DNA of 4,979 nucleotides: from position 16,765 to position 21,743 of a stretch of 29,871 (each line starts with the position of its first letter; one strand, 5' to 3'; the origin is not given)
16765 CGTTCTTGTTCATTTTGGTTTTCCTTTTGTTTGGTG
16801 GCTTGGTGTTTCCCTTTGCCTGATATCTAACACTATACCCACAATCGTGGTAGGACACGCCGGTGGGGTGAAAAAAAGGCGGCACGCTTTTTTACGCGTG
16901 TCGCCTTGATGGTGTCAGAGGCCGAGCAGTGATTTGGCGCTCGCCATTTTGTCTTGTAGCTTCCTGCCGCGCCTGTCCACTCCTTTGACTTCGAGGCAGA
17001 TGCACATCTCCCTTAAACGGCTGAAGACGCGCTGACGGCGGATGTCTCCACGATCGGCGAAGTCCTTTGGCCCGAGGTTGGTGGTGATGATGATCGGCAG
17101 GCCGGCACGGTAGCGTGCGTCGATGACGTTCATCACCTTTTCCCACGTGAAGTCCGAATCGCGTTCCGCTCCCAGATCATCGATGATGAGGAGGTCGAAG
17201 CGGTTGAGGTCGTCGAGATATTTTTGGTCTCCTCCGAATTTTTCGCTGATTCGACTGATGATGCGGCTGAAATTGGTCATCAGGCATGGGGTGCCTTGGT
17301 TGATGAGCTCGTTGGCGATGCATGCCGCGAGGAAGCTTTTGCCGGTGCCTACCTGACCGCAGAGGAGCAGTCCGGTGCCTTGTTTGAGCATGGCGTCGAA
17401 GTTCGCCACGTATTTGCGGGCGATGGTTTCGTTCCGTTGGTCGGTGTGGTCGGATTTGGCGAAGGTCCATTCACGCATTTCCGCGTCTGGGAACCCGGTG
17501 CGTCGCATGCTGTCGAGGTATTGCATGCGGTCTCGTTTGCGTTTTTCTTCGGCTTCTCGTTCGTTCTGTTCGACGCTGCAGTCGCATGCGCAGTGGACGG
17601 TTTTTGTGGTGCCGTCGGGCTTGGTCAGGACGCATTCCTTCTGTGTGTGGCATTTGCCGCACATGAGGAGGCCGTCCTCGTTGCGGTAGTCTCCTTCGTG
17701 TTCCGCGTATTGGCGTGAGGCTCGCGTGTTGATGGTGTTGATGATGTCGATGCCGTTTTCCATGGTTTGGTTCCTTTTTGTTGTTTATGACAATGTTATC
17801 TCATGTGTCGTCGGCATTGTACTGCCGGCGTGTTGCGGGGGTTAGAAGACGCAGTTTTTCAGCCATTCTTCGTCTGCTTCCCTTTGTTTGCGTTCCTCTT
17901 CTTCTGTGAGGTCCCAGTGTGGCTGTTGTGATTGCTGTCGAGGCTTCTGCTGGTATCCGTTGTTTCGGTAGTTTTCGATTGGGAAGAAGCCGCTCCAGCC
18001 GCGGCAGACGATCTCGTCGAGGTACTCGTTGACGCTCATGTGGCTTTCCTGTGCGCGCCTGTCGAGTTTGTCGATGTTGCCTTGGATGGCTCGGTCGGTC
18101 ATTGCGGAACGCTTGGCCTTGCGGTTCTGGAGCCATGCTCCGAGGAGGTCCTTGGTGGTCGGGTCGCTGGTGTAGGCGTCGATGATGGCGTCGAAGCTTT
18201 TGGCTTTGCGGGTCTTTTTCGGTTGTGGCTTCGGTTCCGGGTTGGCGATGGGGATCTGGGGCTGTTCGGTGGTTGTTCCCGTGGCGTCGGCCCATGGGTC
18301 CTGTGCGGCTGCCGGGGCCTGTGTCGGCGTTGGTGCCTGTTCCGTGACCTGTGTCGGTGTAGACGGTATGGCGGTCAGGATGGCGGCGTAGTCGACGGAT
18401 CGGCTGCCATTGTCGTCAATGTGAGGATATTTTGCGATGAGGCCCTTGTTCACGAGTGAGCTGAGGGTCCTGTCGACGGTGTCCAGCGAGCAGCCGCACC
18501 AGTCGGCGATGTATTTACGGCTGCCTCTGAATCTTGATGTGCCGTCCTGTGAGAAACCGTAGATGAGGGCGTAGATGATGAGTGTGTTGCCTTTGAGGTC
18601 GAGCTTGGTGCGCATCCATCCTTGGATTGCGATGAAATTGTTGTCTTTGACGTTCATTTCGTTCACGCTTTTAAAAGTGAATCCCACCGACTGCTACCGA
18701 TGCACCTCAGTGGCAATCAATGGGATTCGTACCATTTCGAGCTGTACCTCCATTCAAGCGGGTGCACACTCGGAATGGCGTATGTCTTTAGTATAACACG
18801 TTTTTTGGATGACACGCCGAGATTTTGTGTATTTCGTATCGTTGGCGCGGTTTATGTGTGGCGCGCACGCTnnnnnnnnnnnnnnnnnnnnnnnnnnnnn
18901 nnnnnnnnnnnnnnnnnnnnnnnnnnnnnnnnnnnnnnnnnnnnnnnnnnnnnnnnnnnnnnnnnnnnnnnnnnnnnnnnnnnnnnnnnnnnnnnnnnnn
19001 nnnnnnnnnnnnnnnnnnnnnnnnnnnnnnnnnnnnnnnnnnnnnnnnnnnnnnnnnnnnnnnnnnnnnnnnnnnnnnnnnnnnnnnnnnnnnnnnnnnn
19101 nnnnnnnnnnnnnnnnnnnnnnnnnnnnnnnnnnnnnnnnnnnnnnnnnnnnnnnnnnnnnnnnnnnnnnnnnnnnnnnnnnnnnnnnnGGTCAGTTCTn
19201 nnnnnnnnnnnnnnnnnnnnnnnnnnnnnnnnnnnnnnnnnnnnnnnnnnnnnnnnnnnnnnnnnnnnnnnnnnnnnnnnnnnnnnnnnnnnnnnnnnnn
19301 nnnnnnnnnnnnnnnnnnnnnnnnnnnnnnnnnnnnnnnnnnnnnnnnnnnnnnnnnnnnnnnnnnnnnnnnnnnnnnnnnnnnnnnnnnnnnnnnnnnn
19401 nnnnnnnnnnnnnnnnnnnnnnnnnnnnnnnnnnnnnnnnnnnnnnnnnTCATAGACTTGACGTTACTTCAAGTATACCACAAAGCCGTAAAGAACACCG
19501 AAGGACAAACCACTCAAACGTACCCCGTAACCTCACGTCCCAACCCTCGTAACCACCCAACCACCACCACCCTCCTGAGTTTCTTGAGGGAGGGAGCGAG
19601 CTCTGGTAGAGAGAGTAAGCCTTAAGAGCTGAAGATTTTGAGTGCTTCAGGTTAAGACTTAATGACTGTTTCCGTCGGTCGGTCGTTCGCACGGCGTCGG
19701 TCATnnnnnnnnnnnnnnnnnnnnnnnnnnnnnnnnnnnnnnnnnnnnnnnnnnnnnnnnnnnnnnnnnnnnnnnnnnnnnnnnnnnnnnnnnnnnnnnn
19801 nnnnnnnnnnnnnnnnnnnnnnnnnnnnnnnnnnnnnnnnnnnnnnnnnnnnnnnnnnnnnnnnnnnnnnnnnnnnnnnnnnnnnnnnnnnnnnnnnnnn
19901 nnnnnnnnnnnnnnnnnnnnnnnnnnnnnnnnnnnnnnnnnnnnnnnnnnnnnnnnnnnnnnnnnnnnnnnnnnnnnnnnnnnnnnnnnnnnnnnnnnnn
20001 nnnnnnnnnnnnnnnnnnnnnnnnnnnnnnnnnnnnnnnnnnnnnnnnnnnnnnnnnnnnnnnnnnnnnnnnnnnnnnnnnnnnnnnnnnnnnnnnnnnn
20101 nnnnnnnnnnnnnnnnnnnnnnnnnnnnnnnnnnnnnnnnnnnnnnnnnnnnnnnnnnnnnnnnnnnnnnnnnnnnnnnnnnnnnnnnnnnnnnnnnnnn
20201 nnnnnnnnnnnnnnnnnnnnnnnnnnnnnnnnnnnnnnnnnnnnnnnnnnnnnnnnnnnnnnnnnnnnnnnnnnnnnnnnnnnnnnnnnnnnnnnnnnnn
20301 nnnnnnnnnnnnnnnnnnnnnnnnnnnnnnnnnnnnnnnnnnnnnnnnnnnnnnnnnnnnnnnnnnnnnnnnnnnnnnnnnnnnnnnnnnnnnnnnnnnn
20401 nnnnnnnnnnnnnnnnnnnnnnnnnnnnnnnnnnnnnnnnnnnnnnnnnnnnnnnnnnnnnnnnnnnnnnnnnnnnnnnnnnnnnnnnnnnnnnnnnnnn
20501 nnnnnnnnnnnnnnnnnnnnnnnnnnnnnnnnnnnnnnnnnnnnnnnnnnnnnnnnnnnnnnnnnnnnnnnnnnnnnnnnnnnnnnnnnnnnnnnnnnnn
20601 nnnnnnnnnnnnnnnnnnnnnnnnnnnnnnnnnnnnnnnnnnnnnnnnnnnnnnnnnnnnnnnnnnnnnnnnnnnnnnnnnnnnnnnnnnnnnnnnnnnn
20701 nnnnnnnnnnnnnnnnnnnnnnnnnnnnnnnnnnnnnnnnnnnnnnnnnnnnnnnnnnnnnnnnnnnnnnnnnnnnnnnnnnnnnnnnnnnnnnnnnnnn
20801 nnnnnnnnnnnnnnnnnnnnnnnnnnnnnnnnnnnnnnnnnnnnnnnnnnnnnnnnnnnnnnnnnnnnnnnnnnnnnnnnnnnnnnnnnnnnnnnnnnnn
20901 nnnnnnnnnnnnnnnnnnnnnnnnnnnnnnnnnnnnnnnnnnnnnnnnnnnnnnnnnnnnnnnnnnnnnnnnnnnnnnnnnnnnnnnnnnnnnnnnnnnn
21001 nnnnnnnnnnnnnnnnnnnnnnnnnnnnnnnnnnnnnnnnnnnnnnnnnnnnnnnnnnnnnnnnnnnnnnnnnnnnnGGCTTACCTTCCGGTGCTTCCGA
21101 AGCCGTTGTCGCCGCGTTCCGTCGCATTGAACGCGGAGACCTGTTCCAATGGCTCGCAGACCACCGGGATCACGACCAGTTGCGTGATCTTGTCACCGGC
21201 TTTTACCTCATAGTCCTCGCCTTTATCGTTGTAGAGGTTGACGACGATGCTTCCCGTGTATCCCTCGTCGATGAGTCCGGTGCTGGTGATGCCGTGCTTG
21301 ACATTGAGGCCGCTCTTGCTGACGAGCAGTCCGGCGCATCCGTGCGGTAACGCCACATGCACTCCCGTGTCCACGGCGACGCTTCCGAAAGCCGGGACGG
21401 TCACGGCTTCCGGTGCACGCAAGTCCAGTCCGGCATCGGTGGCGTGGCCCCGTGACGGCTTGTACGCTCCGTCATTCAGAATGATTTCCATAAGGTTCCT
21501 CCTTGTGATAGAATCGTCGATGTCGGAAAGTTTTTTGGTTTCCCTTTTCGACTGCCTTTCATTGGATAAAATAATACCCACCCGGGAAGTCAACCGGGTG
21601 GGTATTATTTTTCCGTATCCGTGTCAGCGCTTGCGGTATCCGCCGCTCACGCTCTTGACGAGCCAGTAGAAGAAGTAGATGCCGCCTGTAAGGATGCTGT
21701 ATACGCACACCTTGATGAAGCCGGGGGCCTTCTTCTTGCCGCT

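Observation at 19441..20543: About 1.1 kb ORF-free island with dense, plus-sense-consistent helices: candidate large structured phage RNA(s)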

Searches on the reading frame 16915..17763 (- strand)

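Call 34: search_protein_families(library=pfam, proteins=[window:16915-17763:-], max_evalue=0.01)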
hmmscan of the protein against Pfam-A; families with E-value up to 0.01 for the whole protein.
window:16915-17763:- (282 aa): 13 families
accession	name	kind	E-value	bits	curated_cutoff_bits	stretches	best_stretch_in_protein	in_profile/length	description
PF01695.23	IstB_IS21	-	6.9e-14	52.4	24.1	1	72-264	39-230/238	IstB-like ATP binding protein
PF00004.35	AAA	-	9.9e-06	26.5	21.2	1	132-232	1-111/131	ATPase family associated with various cellular activities (AAA)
PF12775.13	AAA_7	-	0.0001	22.3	25.8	1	119-169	23-73/181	P-loop containing dynein motor region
PF00910.28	RNA_helicase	-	0.00023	22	21.5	1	133-215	2-76/105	RNA helicase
PF20720.3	nSTAND3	-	0.00032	20.9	27.2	1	124-173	12-62/155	Novel STAND NTPase 3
PF03969.22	AFG1_ATPase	-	0.00034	20.1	27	0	180-253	276-352/361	AFG1-like ATPase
PF24883.2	NPHP3_N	-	0.0016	19.1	24.8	1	130-166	23-59/164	Nephrocystin 3, N-terminal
PF06745.19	ATPase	-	0.0035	17.2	26.6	0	119-197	5-88/231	KaiC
PF00158.32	Sigma54_activat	-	0.0036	17.4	20.2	1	115-172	8-65/168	Sigma-54 interaction domain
PF00308.24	Bac_DnaA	-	0.0044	17.7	23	0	128-237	33-146/162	Bacterial DnaA ATPAse domain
PF13191.12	AAA_16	-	0.0045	17.9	32.6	1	128-168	23-63/167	AAA ATPase domain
PF13401.12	AAA_22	-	0.0051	17.6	27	0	131-164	7-33/130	AAA domain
PF06068.19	TIP49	-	0.0055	16.4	23.8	1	128-171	49-91/347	TIP49 P-loop domain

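Call 35: search_protein_families(library=phrogs, proteins=[window:16915-17763:-], max_evalue=0.01)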
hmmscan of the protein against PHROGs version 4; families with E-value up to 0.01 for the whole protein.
window:16915-17763:- (282 aa): 9 families
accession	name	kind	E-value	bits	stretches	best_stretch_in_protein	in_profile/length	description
phrog_50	-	DNA, RNA and nucleotide metabolism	3e-59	202.5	1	26-276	269-521/570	DnaC-like helicase loader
phrog_3277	-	DNA, RNA and nucleotide metabolism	2.1e-34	119.8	1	127-278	8-166/168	DnaC-like helicase loader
phrog_26922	-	DNA, RNA and nucleotide metabolism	6.7e-13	50.1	1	187-260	10-80/92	DnaC-like helicase loader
phrog_2376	-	other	1.6e-06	28.8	1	113-164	59-109/363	ATPase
phrog_15321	-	unknown function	4.5e-05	24.6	1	187-268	6-91/93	-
phrog_3757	-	unknown function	7.2e-05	23.3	1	111-171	105-165/367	-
phrog_168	-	DNA, RNA and nucleotide metabolism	0.00015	22.5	1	112-230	22-139/314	clamp loader of DNA polymerase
phrog_6012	-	DNA, RNA and nucleotide metabolism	0.0041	17.4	1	81-148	106-167/447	DNA helicase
phrog_10401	-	other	0.0054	16.5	0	116-167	457-495/667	ATPase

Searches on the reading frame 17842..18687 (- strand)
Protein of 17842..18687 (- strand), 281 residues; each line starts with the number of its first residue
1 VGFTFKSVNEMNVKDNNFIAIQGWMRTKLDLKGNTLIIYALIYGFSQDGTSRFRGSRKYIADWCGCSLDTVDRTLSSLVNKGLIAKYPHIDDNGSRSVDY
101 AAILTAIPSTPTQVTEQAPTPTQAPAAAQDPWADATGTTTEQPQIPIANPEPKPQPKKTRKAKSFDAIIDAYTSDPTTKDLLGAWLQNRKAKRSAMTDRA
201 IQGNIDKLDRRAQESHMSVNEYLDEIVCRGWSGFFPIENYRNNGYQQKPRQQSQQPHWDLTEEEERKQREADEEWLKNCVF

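Call 34: search_protein_families(library=pfam, proteins=[window:17842-18687:-], max_evalue=0.01)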
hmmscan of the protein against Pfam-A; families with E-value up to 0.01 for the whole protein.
window:17842-18687:- (281 aa): 4 families
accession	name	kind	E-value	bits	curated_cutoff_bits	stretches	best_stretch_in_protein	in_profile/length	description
PF13730.12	HTH_36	-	1.5e-07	31.5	25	1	30-84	2-55/55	Helix-turn-helix domain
PF00325.26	Crp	-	1.8e-05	24.8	21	1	56-84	4-32/32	Bacterial regulatory proteins, crp family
PF13545.12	HTH_Crp_2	-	0.00012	22.4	27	1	50-86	18-55/70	Crp-like helix-turn-helix domain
PF25213.1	HVO_A0261_N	-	0.0058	16.9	35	0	56-86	26-56/86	HVO_A0261 N-terminal domain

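Call 35: search_protein_families(library=phrogs, proteins=[window:17842-18687:-], max_evalue=0.01)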
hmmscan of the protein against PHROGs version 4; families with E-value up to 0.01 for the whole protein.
window:17842-18687:- (281 aa): 15 families
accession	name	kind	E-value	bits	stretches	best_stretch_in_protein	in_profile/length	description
phrog_678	-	DNA, RNA and nucleotide metabolism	9.2e-24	85.6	1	21-272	63-324/346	replication initiation O-like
phrog_6969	-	unknown function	6.7e-19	69.5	1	14-88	2-76/216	-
phrog_270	-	DNA, RNA and nucleotide metabolism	3.2e-13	50.8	1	10-188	16-186/383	replication initiation protein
phrog_186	-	DNA, RNA and nucleotide metabolism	3.3e-12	47.7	1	9-188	12-199/308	DnaD-like helicase loader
phrog_6451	-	DNA, RNA and nucleotide metabolism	1.4e-08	35.8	1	150-254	153-254/272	primosomal protein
phrog_428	-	DNA, RNA and nucleotide metabolism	1.4e-07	32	1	4-171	72-240/455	replication initiation protein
phrog_345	-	DNA, RNA and nucleotide metabolism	1.3e-06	29.3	1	24-174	38-211/297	replication initiation O-like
phrog_8102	-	DNA, RNA and nucleotide metabolism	2e-05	24.8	1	12-103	13-107/337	replication initiation protein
phrog_391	-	DNA, RNA and nucleotide metabolism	2.6e-05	25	1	29-160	13-146/298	replication initiation O-like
phrog_1032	-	DNA, RNA and nucleotide metabolism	7.6e-05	23.8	1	56-180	39-173/281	replication initiation protein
phrog_25806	-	unknown function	0.00024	21.7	1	61-105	35-79/186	-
phrog_18589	-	unknown function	0.0008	20.4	1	153-257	17-119/156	-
phrog_4617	-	DNA, RNA and nucleotide metabolism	0.0047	17.6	1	25-87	10-70/223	replication initiation protein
phrog_26991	-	unknown function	0.0083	16.6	0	43-123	53-132/310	-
phrog_2418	-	unknown function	0.0099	16.3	0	56-97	58-99/291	-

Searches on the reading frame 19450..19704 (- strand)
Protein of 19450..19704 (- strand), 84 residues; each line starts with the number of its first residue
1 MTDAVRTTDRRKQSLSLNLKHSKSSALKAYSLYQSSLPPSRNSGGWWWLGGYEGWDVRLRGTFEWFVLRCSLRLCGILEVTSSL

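Call 35: search_protein_families(library=phrogs, proteins=[window:19450-19704:-], max_evalue=0.01)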
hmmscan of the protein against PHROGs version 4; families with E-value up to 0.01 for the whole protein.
window:19450-19704:- (84 aa): 0 families

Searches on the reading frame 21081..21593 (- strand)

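Call 34: search_protein_families(library=pfam, proteins=[window:21081-21593:-], max_evalue=0.01)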
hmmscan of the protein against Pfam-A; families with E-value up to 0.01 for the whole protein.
window:21081-21593:- (170 aa): 2 families
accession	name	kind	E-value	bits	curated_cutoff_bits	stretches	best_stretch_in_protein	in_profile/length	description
PF00692.24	dUTPase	-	1e-32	113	22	1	46-169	6-129/129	dUTPase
PF22769.1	DCD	-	1.4e-05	25.6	27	1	79-141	86-150/153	dCTP deaminase-like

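Call 35: search_protein_families(library=phrogs, proteins=[window:21081-21593:-], max_evalue=0.01)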
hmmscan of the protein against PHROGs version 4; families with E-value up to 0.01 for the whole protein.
window:21081-21593:- (170 aa): 2 families
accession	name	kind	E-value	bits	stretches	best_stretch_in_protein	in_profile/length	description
phrog_135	-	DNA, RNA and nucleotide metabolism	7.6e-49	168.4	1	10-170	100-291/463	dUTPase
phrog_1663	-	DNA, RNA and nucleotide metabolism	0.0025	18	1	80-144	128-194/303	dCTP deaminase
